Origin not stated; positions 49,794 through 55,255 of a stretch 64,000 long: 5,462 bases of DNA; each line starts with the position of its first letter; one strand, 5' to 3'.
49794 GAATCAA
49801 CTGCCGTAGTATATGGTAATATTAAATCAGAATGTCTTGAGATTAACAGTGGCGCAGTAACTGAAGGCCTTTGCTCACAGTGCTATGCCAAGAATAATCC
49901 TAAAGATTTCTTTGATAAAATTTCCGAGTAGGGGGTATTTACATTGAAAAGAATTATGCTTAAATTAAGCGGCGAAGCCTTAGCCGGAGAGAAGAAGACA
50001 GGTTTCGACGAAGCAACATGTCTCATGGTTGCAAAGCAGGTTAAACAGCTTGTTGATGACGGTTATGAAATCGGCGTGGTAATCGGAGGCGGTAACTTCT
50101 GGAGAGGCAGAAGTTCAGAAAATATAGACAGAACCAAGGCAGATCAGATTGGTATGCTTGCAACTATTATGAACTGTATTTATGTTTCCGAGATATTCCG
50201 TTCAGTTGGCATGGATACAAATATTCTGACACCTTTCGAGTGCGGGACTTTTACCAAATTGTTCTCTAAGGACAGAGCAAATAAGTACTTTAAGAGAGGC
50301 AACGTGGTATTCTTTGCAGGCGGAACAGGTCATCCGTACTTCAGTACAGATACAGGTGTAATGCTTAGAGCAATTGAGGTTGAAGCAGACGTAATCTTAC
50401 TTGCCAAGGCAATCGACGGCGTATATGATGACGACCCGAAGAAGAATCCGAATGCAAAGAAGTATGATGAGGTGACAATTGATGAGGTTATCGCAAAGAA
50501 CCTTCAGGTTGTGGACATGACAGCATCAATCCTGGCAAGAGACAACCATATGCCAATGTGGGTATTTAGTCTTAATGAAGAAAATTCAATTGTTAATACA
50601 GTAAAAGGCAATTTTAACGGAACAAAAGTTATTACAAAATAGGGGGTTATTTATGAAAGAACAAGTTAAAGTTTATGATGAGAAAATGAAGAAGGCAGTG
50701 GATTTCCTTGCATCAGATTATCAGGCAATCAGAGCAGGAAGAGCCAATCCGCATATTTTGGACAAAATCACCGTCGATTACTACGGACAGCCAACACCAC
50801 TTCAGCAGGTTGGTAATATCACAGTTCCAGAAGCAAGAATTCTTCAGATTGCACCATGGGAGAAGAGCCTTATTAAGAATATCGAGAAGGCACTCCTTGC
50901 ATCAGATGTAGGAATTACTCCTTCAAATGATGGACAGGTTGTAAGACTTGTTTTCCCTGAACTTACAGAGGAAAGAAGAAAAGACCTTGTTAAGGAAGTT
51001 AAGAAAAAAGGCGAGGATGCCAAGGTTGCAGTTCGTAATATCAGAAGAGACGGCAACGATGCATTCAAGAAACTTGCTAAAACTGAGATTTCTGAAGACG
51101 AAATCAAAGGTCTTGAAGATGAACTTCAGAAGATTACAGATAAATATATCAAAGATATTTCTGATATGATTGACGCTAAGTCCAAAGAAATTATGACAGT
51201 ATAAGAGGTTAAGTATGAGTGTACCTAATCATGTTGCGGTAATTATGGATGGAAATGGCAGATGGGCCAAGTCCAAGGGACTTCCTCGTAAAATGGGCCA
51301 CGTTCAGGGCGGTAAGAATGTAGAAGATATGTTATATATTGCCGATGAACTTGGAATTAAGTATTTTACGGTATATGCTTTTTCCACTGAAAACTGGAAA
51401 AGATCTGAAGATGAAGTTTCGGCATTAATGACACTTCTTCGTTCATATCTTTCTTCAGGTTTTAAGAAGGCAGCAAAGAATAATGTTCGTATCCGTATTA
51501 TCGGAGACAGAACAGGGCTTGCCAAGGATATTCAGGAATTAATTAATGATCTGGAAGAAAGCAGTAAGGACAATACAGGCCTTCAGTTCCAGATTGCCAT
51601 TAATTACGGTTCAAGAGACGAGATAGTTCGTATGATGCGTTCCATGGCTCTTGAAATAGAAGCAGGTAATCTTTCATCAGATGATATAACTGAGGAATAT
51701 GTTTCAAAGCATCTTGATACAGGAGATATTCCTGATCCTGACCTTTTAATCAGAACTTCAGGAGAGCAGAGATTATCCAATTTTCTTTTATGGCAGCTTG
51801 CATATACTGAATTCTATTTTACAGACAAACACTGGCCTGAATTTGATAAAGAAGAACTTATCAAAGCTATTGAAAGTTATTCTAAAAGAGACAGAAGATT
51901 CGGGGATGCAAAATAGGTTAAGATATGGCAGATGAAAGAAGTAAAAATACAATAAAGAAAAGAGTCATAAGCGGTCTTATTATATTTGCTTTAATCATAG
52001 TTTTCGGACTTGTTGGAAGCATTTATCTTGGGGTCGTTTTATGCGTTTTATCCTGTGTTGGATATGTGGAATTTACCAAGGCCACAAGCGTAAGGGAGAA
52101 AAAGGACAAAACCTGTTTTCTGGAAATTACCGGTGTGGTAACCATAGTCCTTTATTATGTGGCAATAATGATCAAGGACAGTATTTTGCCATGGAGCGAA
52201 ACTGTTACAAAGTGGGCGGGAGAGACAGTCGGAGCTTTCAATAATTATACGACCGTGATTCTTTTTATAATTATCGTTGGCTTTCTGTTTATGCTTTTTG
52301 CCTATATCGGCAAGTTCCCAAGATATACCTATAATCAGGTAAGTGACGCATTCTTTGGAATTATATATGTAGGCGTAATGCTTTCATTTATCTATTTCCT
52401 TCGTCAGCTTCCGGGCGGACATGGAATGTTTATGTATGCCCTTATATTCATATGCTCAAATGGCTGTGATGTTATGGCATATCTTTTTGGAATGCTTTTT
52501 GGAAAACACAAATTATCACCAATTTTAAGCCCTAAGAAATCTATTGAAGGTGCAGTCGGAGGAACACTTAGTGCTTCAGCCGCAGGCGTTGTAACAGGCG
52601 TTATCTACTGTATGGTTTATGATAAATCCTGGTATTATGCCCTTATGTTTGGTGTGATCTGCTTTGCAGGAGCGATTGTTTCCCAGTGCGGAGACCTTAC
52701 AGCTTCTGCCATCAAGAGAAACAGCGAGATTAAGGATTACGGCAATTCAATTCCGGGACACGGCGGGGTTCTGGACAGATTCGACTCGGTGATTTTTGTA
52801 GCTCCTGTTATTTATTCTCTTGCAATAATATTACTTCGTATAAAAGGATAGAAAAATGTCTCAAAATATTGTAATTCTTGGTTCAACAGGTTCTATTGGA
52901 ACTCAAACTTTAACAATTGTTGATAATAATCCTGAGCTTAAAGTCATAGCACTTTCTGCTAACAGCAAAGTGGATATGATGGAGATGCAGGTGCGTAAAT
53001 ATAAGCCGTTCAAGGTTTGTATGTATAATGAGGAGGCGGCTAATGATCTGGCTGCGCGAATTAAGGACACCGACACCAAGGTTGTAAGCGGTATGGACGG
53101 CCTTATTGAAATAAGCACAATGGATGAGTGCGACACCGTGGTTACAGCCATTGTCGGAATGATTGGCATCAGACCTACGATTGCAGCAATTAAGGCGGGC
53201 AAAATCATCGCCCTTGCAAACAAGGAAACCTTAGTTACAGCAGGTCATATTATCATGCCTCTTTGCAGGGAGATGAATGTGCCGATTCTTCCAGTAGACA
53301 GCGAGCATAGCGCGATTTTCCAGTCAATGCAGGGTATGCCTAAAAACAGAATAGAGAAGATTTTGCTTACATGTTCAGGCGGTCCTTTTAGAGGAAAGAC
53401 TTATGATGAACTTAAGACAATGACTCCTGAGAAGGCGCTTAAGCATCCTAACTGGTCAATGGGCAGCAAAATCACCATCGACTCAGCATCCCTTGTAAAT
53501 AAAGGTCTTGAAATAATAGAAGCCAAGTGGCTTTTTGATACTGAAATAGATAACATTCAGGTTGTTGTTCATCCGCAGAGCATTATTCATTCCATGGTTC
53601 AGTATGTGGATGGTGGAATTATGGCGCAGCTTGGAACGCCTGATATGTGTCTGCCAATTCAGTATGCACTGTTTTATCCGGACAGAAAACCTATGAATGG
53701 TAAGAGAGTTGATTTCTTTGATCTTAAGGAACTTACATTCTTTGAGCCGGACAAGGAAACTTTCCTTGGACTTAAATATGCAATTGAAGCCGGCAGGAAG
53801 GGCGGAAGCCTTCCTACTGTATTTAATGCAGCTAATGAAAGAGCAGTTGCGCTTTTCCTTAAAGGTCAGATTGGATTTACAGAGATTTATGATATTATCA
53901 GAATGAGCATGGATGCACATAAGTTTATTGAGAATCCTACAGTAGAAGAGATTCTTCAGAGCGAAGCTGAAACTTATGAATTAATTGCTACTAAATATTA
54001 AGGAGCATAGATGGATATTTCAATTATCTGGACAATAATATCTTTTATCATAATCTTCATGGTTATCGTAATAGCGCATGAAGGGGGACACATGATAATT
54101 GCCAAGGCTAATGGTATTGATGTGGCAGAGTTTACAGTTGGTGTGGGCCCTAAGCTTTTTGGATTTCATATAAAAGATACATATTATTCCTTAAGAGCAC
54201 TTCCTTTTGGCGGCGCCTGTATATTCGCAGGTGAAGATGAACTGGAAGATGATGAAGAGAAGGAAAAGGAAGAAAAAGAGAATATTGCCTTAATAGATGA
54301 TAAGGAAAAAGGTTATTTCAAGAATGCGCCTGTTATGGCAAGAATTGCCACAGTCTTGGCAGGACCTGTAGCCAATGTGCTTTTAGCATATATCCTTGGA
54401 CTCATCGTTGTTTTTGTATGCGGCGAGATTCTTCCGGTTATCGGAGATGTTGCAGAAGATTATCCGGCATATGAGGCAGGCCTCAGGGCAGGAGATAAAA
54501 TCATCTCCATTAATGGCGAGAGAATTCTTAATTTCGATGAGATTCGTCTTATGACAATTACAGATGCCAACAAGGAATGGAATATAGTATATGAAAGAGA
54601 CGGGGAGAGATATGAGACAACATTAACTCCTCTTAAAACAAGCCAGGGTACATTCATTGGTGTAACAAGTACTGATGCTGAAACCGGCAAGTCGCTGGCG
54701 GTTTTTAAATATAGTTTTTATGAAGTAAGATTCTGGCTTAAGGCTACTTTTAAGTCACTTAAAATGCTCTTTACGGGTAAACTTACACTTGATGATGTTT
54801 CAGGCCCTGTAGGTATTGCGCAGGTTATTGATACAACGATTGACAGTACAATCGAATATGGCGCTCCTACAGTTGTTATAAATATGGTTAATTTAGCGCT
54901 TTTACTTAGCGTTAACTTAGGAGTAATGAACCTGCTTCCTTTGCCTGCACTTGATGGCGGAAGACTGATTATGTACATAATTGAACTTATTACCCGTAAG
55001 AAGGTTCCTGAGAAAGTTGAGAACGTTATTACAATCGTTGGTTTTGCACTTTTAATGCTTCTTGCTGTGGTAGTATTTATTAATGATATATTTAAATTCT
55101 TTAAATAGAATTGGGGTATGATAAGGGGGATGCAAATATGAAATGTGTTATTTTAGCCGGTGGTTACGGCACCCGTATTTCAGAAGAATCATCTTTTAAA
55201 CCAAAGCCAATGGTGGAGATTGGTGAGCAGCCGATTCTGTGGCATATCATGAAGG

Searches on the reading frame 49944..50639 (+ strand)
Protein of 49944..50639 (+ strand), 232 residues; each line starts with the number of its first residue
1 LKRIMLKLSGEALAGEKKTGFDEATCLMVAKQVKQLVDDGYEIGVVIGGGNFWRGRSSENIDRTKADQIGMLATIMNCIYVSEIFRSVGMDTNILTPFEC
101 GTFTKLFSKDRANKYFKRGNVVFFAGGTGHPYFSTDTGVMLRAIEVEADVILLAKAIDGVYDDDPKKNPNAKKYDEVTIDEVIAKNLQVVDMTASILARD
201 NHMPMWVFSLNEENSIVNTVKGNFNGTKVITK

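Call 30: search_protein_families(library=pfam, proteins=[window:49944-50639:+], max_evalue=0.00001)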
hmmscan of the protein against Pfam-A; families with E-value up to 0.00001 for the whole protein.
window:49944-50639:+ (232 aa): 1 family
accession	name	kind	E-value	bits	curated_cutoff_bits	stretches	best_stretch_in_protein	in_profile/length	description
PF00696.33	AA_kinase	-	3.8e-34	118.9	24.9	1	2-209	1-234/234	Amino acid kinase family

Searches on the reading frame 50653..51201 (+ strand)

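Call 30: search_protein_families(library=pfam, proteins=[window:50653-51201:+], max_evalue=0.00001)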
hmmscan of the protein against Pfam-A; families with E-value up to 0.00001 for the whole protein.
window:50653-51201:+ (183 aa): 1 family
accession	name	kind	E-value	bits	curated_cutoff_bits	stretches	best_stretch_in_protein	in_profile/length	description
PF01765.24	RRF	-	9e-70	234.2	29.7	1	20-181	2-164/164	Ribosome recycling factor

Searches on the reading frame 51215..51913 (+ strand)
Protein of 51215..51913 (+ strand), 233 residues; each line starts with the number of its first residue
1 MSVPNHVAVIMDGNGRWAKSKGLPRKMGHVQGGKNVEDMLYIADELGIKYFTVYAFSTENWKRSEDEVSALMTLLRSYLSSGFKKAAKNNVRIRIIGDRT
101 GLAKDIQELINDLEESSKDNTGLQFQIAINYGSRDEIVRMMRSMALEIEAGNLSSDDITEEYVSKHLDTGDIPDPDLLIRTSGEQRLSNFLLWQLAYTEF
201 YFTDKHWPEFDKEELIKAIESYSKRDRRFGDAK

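Call 30: search_protein_families(library=pfam, proteins=[window:51215-51913:+], max_evalue=0.00001)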
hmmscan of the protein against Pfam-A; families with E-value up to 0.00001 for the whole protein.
window:51215-51913:+ (233 aa): 1 family
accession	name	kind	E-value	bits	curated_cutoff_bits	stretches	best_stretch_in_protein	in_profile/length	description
PF01255.24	Prenyltransf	-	2.5e-88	295.7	27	1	10-230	1-219/219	Putative undecaprenyl diphosphate synthase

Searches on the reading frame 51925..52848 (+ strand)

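Call 30: search_protein_families(library=pfam, proteins=[window:51925-52848:+], max_evalue=0.00001)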
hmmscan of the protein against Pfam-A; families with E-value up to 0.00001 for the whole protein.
window:51925-52848:+ (308 aa): 1 family
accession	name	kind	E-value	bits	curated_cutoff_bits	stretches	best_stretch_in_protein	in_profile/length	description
PF01148.25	CTP_transf_1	-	4e-51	174.8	24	1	11-300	1-261/264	Cytidylyltransferase family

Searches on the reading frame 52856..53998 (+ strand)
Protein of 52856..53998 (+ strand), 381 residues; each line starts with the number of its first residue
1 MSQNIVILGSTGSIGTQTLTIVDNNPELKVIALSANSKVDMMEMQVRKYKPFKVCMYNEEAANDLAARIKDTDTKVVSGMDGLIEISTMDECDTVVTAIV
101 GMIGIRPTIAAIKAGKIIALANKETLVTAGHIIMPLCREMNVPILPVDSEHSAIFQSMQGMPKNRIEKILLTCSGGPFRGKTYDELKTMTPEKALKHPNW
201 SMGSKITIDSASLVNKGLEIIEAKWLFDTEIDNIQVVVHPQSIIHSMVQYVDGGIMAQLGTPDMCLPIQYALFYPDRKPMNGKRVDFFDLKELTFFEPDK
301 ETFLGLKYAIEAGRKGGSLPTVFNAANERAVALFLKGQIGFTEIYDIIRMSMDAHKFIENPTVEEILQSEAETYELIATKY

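Call 30: search_protein_families(library=pfam, proteins=[window:52856-53998:+], max_evalue=0.00001)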
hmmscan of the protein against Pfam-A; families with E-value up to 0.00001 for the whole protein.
window:52856-53998:+ (381 aa): 3 families
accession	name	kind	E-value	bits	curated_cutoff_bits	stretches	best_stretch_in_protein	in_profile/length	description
PF02670.22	DXP_reductoisom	-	7.7e-43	146.7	21.7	1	5-130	1-129/129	1-deoxy-D-xylulose 5-phosphate reductoisomerase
PF08436.17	DXP_redisom_C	-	8.4e-40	135.2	26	1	144-227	1-84/84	1-deoxy-D-xylulose 5-phosphate reductoisomerase C-terminal domain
PF13288.12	DXPR_C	-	2e-39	134.9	27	1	259-375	1-114/115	DXP reductoisomerase C-terminal domain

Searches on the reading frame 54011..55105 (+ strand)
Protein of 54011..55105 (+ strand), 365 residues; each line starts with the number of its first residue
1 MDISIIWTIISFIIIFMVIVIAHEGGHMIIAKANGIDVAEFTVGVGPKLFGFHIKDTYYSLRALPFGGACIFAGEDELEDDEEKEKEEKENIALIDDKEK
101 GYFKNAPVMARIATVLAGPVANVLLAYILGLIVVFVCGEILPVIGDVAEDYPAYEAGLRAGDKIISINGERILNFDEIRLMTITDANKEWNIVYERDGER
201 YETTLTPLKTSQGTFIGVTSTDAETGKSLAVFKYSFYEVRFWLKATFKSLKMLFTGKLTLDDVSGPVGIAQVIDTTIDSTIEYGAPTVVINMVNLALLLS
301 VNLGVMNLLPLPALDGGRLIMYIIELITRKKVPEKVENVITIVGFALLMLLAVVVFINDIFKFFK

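Call 30: search_protein_families(library=pfam, proteins=[window:54011-55105:+], max_evalue=0.00001)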
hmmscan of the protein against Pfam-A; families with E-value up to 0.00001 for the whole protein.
window:54011-55105:+ (365 aa): 4 families
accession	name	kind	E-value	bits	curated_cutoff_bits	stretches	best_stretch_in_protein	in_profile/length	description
PF02163.28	Peptidase_M50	-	5.7e-58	196.3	27.2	1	12-351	2-221/221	Peptidase family M50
PF17820.7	PDZ_6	-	3.1e-11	43.3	27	1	143-194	1-52/54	PDZ domain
PF13180.12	PDZ_2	-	1.2e-06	29.1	27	1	143-205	15-78/80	PDZ domain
PF00595.29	PDZ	-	2.2e-06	28.4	23.2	1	143-182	28-67/81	PDZ domain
